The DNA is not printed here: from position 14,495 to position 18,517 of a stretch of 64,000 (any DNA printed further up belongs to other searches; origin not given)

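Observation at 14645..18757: Strong-promoter operon encoding a 104-aa helical protein and a 1240-aa lysine-rich, signal-less repeat protein next to the T4SS coupling-type ATPase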

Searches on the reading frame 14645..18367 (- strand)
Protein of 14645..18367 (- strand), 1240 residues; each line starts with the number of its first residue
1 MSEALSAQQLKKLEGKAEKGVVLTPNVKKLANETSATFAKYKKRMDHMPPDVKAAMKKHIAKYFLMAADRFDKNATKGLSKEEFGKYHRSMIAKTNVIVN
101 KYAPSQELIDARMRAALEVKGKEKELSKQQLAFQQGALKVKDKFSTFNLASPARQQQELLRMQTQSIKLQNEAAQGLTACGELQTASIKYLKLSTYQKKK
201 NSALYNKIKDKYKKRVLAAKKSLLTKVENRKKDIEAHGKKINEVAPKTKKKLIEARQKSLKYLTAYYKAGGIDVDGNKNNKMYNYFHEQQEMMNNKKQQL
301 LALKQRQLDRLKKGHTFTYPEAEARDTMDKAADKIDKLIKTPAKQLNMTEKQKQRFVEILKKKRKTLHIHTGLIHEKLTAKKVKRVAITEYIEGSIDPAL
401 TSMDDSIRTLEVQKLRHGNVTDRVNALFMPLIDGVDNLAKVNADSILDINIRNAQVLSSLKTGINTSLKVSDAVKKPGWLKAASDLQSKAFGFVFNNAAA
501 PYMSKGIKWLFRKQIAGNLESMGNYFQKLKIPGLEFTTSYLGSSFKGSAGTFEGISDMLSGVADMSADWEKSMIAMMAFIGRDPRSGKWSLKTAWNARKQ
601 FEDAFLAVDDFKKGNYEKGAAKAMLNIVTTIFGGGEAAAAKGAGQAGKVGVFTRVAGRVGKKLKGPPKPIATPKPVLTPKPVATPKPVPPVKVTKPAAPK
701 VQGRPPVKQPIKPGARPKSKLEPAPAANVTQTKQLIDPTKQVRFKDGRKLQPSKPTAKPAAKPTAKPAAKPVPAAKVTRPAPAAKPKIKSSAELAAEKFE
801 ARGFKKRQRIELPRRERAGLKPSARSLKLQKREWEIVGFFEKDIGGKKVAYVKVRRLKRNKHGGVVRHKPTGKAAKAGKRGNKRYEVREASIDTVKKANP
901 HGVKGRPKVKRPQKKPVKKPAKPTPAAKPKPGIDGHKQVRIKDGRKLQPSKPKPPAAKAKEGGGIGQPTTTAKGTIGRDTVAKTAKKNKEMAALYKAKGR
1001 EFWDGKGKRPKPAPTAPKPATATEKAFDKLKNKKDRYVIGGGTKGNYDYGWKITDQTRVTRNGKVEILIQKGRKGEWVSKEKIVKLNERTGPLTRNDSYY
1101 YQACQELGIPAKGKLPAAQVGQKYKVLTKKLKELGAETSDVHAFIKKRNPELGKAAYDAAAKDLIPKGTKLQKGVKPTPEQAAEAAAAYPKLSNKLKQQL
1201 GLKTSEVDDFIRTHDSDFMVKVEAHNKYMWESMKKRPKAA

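Call 3: search_protein_families(library=pfam, proteins=[window:14645-18367:-], max_evalue=0.1)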
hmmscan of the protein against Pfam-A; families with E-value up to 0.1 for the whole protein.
window:14645-18367:- (1240 aa): 1 family
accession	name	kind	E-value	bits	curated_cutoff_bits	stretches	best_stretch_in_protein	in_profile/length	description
PF23294.1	BRCT_TopB1_SLF1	-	0.044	14.2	27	0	212-266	21-75/90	TopBP1/SLF1, BRCT domain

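Call 4: search_protein_families(library=ncbifam, proteins=[window:14645-18367:-], max_evalue=0.1)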
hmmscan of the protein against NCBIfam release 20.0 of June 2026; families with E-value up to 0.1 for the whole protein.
window:14645-18367:- (1240 aa): 1 family
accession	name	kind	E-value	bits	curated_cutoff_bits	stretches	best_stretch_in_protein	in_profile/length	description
NF035942.1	T3SS_eff_HopBF1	equivalog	0.0082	15.5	200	0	1112-1149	61-98/200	T3SS effector protein kinase HopBF1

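Call 5: search_solved_structures(query=window:14645-18367:-, max_evalue=1)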
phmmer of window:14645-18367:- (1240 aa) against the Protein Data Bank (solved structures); distinct sequences matched with E-value up to 1: 3.
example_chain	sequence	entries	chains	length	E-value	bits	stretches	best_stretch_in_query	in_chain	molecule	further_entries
9hd7_R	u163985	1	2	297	0.072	14.1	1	734-772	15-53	Chlorophyll a-b binding protein, chloroplastic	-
8hoe_A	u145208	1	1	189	0.21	12.5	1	1111-1149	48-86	Type III effector HopBF1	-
6pwd_A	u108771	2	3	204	0.24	12.3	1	1111-1149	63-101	Type III effector HopBF1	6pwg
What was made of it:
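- Tried and rejected: Direct family and PDB sequence searches on the giant and the partner (Pfam, NCBIfam, PDB) gave only sub-threshold noise: BRCT, a HopBF1 kinase fragment and TF_AP-2 (calls 3-5).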

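Call 9: find_homologous_proteins(query=window:14645-18367:-, max_evalue=0.001)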
Query window:14645-18367:- (1240 aa): 2 proteins with E <= 0.001 among 8000 candidates.
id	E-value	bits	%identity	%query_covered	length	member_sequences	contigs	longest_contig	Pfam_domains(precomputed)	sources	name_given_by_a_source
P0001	0.0e+0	2692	99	100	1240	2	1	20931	-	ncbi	ncbi:hypothetical protein ACFL10_01405 [Patescibacteria group bacterium]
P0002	1.2e-213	730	46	15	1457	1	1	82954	-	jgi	-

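Call 12: find_encoding_contigs(protein=P0002, flank=10000, max_places=4)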
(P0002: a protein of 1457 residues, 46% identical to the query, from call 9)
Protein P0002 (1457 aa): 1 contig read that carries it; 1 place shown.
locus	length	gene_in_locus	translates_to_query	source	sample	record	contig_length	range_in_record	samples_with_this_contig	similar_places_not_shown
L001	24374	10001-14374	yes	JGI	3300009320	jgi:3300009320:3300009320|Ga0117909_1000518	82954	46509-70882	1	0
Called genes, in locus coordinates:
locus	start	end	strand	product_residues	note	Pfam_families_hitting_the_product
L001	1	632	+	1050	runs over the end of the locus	PF00133:tRNA-synt_1, PF09334:tRNA-synt_1g (faint), PF08264:Anticodon_1, PF19302:DUF5915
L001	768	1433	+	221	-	-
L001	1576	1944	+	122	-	-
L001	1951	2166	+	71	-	PF03840:SecG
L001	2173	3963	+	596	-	PF00496:SBP_bac_5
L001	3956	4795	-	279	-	-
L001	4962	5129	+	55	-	-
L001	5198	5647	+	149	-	PF01281:Ribosomal_L9_N, PF03948:Ribosomal_L9_C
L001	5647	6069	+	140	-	PF03652:RuvX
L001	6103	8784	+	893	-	PF26449:DUF8128, PF02534:T4SS-DNA_transf (faint), PF01935:DUF87 (weak), PF10412:TrwB_AAD_bind, PF12696:TraG-D_C (weak)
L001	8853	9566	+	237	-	-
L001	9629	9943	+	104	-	-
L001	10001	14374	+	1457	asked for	-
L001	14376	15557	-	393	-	PF00162:PGK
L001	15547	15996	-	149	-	PF00885:DMRL_synthase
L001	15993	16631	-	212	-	PF00677:Lum_binding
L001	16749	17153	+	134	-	PF00436:SSB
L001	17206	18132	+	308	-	PF00535:Glycos_transf_2, PF10111:Glyco_tranf_2_2, PF13641:Glyco_tranf_2_3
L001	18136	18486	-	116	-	-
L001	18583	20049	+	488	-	PF01547:SBP_bac_1, PF13416:SBP_bac_8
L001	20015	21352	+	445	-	PF04932:Wzy_C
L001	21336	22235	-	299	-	PF00551:Formyl_trans_N, PF02911:Formyl_trans_C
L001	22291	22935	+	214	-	-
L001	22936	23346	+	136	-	-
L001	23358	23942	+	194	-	PF01121:CoaE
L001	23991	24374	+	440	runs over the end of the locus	-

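Call 13: find_encoding_contigs(protein=P0001, flank=10000, max_places=4)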
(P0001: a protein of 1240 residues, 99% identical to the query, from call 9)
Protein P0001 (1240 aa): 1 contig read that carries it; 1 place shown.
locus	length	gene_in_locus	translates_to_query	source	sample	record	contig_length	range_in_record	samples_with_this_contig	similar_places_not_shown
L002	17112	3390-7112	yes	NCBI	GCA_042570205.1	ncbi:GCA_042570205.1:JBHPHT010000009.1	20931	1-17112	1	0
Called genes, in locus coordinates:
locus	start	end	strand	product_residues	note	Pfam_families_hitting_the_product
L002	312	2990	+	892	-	PF26449:DUF8128, PF02534:T4SS-DNA_transf (faint), PF01935:DUF87 (weak), PF10412:TrwB_AAD_bind, PF12696:TraG-D_C (weak)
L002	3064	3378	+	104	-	-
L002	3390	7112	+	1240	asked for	-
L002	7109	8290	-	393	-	PF00162:PGK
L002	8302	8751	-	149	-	PF00885:DMRL_synthase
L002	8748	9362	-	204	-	PF00677:Lum_binding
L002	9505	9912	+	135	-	PF00436:SSB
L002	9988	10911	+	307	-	PF00535:Glycos_transf_2, PF10111:Glyco_tranf_2_2, PF13641:Glyco_tranf_2_3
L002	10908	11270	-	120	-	-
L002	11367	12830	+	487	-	PF01547:SBP_bac_1, PF13416:SBP_bac_8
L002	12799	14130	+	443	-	PF04932:Wzy_C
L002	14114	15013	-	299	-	PF00551:Formyl_trans_N, PF02911:Formyl_trans_C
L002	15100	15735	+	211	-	-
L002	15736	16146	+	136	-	-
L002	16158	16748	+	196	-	PF01121:CoaE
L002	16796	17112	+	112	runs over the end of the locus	-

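Call 27: search_protein_families(library=phrogs, proteins=[window:14645-18367:-, L001:8853-9566:+, P0002], max_evalue=0.1)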
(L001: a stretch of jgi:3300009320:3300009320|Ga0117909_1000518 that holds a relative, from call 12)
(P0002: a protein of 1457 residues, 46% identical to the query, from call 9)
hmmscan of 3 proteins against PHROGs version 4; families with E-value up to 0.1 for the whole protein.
window:14645-18367:- (1240 aa): 0 families

L001:8853-9566:+ (237 aa): 0 families

P0002 (1457 aa): 0 families
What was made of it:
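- On Phage tail tape-measure protein: No PHROG hit (call 27).
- There are no PHROG hits for the giant, the partner or relatives (call 27).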

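Call 42: search_protein_families(library=pfam, alignment_id=A6, max_evalue=0.001)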
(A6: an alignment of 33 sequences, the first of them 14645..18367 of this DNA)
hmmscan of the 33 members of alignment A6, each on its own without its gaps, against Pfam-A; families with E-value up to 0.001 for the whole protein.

A. member 1, window:14645-18367:- (1240 aa): 0 families

B. families by the number of members that match (of 33 scanned): 8 families
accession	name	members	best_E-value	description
PF00069.31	Pkinase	5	2.5e-13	Protein kinase domain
PF00990.26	GGDEF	2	4.6e-17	Diguanylate cyclase, GGDEF domain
PF02661.23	Fic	2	6.7e-13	Fic/DOC family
PF22923.1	KIF2A-like_1st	1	1.8e-15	Kinesin-like protein KIF2A-like, N-terminal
PF00149.33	Metallophos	1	4.2e-07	Calcineurin-like phosphoesterase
PF00648.27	Peptidase_C2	1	9.8e-07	Calpain family cysteine protease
PF07714.23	PK_Tyr_Ser-Thr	1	2.7e-05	Protein tyrosine and serine/threonine kinase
PF18141.7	UPF1_1B_dom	1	0.00093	RNA helicase UPF1, 1B domain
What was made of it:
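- On T4SS (VirB/VirD4-type) translocated substrate: No Pfam hit to such domains (calls 3, 42).
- Closest known: Rhs/CDI/MuF-type polymorphic toxin systems. Different: None of the defining N-terminal domains (RHS/YD, TPS/FHA, PAAR, MuF) is present (calls 3, 42).
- Variable C-termini: 33 members scanned gave Pkinase (5), GGDEF (2), Fic (2), Peptidase_C2 (1) and Metallophos (1) (call 42). There is no signal peptide and no recognised secretion-associated domain (LXG, PAAR, RHS, TPS, MuF, BID, XVIPCD) (calls 3, 42). Kinase, Fic, GGDEF, protease and phosphoesterase are common effector domains of defence systems (call 42).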

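Call 66: search_protein_families(library=pfam, proteins=[P0002], max_evalue=0.05)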
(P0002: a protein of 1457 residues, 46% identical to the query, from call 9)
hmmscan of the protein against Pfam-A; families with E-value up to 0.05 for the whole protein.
P0002 (1457 aa): 0 families

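Call 78: search_protein_families(library=padloc, proteins=[window:14645-18367:-], max_evalue=0.01)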
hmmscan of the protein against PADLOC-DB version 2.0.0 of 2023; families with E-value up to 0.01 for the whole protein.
window:14645-18367:- (1240 aa): 0 families
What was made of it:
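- There is no match to any of 5027 PADLOC models, apart from a weak kinase-domain hit (call 78).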
